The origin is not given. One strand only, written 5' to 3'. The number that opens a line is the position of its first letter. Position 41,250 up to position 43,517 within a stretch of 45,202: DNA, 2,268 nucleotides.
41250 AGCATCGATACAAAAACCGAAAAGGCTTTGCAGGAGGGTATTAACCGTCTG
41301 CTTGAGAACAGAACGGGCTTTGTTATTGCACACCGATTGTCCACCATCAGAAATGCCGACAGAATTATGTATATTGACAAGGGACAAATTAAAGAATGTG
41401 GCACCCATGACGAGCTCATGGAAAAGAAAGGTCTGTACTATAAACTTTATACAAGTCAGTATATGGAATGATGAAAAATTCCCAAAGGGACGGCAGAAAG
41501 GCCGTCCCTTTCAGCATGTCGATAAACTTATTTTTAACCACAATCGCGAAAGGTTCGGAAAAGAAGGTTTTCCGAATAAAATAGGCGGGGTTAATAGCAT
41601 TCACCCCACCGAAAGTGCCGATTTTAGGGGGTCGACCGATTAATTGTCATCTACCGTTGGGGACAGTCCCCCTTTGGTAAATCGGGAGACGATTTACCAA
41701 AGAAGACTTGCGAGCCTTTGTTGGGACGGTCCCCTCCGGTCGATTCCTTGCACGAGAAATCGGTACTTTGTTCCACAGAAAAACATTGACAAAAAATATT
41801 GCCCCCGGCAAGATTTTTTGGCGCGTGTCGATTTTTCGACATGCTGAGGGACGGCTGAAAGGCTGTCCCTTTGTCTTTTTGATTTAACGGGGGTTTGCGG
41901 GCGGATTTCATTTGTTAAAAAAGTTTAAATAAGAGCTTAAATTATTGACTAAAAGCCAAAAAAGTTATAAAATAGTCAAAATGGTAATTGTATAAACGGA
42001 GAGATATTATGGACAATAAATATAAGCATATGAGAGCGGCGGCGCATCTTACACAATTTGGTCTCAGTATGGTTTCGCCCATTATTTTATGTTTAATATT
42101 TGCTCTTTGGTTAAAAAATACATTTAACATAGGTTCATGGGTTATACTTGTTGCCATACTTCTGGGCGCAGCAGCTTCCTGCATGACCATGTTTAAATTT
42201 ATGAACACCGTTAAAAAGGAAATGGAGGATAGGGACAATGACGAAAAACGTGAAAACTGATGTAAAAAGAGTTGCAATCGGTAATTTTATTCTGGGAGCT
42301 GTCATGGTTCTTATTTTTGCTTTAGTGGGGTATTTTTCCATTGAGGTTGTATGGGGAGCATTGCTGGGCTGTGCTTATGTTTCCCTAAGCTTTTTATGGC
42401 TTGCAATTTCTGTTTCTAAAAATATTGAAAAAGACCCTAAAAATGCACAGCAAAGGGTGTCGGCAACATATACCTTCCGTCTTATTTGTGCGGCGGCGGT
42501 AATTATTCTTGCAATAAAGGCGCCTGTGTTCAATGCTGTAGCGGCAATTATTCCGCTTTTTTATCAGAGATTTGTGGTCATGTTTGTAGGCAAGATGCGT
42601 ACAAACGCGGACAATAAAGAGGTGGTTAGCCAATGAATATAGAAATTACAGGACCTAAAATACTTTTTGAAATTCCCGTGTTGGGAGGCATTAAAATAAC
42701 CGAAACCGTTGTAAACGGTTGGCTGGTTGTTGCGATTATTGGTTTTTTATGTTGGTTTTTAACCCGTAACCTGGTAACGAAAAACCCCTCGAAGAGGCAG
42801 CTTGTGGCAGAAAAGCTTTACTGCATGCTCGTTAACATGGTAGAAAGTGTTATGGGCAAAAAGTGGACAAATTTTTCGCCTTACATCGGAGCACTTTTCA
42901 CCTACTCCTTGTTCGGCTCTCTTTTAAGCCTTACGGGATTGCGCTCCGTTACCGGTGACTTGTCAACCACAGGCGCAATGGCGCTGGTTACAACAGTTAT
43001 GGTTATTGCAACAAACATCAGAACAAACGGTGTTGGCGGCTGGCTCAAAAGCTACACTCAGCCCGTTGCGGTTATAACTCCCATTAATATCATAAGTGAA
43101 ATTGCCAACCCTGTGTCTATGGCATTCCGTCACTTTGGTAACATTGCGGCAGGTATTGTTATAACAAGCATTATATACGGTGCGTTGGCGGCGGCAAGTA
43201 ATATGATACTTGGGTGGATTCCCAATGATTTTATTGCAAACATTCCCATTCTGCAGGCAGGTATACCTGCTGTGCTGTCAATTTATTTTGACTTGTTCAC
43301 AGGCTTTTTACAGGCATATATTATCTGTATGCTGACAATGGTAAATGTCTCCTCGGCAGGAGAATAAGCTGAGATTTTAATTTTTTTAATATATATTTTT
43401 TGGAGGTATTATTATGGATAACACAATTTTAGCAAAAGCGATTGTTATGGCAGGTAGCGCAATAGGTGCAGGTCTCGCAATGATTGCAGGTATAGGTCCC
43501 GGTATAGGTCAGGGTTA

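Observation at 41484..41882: Rod-like, hairpin-bounded ~390-nt noncoding element between the ABC exporter and the atp operon: candidate new structured RNA or MITE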

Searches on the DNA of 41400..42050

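Call 4: search_rna_families(source=window, start=41400, end=42050, threshold=evalue, max_evalue=10, show_alignments=3)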
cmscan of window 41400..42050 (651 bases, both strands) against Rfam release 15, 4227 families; matches with E-value up to 10: 6.
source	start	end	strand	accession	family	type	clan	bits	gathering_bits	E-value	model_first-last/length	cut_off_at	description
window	41790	41820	+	RF00898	mir-242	Gene; miRNA;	-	17.6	54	1.3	1-77/77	no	mir-242 microRNA precursor family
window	41979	42043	-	RF02181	ST7-AS2_1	Gene; lncRNA;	-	15.6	80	1.4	1-72/72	no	ST7 antisense RNA 2 conserved region 1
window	41582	41612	-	RF04285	mir-660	Gene; miRNA;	-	15.6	73.3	3.8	25-55/76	no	mir-660 microRNA precursor family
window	41437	41506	+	RF03000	LOOT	Gene; sRNA;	-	13.4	46.4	7.2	1-121/121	no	LOOT RNA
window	41551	41617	-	RF00379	c-di-AMP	Cis-reg; riboswitch;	-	12.2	38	4.3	40-99/134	no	c-di-AMP riboswitch aptamer (ydaO/yuaA leader)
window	41765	41818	-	RF02933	ARRPOF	Gene; sRNA;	-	9.8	127.2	9.2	1-256/256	no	ARRPOF RNA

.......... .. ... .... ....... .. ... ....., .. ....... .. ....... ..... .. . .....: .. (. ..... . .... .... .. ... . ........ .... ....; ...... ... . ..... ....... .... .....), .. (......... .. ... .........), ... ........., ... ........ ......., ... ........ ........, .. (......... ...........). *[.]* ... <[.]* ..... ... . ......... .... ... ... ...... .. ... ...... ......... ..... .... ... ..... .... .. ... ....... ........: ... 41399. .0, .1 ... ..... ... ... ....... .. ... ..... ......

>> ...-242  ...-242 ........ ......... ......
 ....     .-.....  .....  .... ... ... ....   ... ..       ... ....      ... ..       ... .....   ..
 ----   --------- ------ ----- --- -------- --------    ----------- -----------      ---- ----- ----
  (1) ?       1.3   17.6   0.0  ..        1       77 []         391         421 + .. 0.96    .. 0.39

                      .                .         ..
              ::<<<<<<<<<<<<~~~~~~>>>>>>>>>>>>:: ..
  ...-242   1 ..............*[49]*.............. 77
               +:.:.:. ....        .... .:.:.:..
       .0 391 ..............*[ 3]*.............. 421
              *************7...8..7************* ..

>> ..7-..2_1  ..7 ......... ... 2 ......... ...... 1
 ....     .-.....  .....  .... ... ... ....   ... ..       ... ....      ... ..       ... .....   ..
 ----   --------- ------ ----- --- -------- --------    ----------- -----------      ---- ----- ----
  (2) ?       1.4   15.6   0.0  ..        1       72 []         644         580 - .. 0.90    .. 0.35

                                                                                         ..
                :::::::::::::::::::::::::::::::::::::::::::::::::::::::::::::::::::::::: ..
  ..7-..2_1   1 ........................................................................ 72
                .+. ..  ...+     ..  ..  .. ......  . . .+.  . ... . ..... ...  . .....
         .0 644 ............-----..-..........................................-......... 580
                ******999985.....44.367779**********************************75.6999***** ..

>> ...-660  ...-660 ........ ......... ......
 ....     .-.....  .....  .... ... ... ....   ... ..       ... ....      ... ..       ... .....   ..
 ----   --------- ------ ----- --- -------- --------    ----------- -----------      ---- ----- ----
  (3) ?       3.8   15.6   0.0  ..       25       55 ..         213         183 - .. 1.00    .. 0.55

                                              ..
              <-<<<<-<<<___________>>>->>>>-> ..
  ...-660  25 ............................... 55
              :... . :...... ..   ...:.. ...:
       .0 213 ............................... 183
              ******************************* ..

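Call 73: search_with_rna_model(model_id=R1, source=window, start=41400, end=41950, show_alignments=1)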
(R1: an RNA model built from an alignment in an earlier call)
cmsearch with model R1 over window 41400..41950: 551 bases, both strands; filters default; matches with E-value up to 0.01: 2.
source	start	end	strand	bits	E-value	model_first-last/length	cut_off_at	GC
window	41512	41846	+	184.6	1.1e-52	1-234/234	no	0.46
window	41821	41938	-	9.2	0.0024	1-234/234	no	0.44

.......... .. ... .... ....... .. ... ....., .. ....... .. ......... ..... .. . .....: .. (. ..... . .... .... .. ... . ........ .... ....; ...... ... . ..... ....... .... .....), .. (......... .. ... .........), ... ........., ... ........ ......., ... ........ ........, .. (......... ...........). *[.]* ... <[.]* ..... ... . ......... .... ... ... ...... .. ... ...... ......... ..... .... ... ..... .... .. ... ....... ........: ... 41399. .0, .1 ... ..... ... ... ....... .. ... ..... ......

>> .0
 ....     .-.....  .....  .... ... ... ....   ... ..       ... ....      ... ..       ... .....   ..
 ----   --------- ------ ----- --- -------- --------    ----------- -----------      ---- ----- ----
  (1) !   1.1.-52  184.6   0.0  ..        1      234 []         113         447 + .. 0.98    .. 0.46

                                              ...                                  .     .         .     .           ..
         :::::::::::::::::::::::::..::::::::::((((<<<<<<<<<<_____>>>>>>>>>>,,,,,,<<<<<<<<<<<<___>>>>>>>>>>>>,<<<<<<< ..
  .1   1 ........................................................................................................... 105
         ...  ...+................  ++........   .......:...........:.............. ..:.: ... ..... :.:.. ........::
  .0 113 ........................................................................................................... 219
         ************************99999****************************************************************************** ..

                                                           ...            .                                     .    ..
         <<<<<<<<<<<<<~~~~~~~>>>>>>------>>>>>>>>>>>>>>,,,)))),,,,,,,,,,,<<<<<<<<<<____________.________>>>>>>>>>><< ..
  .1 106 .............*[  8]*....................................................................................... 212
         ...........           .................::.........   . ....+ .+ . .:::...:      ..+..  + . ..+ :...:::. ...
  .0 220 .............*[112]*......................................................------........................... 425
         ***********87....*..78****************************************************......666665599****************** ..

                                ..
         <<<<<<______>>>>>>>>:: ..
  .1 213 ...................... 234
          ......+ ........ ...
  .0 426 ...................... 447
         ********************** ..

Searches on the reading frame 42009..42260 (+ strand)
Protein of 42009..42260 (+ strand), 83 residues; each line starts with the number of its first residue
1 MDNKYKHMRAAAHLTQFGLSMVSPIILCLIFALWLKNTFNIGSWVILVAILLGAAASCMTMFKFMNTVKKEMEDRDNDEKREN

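Call 14: find_encoding_contigs(protein=window:42009-42260:+, flank=3000, max_places=10)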
Protein window:42009-42260:+ (83 aa): 2 contigs read that carry it; 2 places shown.
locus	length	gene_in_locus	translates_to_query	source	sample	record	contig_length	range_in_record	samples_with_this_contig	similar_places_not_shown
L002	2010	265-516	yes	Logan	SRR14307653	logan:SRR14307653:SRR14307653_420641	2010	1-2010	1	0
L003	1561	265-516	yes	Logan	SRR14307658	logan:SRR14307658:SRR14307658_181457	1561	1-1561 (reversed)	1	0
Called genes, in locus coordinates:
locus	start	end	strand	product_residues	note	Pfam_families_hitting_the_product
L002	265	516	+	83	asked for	PF09527:ATPase_gene1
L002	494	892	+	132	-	PF03899:ATP-synt_I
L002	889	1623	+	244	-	PF00119:ATP-synt_A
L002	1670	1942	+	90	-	PF00137:ATP-synt_C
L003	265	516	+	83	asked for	PF09527:ATPase_gene1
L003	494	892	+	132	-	PF03899:ATP-synt_I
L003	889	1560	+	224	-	?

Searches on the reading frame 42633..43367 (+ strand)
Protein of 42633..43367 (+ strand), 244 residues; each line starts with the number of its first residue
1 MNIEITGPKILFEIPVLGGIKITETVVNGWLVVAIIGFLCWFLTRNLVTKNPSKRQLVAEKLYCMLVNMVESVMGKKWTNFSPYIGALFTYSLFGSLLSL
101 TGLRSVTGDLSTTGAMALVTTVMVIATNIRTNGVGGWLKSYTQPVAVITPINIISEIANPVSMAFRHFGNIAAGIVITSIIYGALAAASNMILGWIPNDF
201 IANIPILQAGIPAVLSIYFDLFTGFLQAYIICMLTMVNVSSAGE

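Call 15: find_encoding_contigs(protein=window:42633-43367:+, flank=4000, max_places=10)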
Protein window:42633-43367:+ (244 aa): 2 contigs read that carry it; 2 places shown.
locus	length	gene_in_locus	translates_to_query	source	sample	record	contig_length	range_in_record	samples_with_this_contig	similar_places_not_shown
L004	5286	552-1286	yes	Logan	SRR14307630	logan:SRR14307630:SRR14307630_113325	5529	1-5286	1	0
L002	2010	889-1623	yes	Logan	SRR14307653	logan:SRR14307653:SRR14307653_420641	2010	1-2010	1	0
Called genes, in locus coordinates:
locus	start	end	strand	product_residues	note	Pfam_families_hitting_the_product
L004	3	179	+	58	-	?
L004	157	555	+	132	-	PF03899:ATP-synt_I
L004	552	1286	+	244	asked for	PF00119:ATP-synt_A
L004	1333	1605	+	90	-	PF00137:ATP-synt_C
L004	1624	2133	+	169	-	PF00430:ATP-synt_B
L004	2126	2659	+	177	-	PF00213:OSCP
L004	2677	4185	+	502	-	PF02874:ATP-synt_ab_N, PF00006:ATP-synt_ab, PF00306:ATP-synt_ab_C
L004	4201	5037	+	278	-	PF00231:ATP-synt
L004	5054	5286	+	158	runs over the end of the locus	?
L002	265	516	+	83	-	PF09527:ATPase_gene1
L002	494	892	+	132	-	PF03899:ATP-synt_I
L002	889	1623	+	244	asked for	PF00119:ATP-synt_A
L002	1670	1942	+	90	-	PF00137:ATP-synt_C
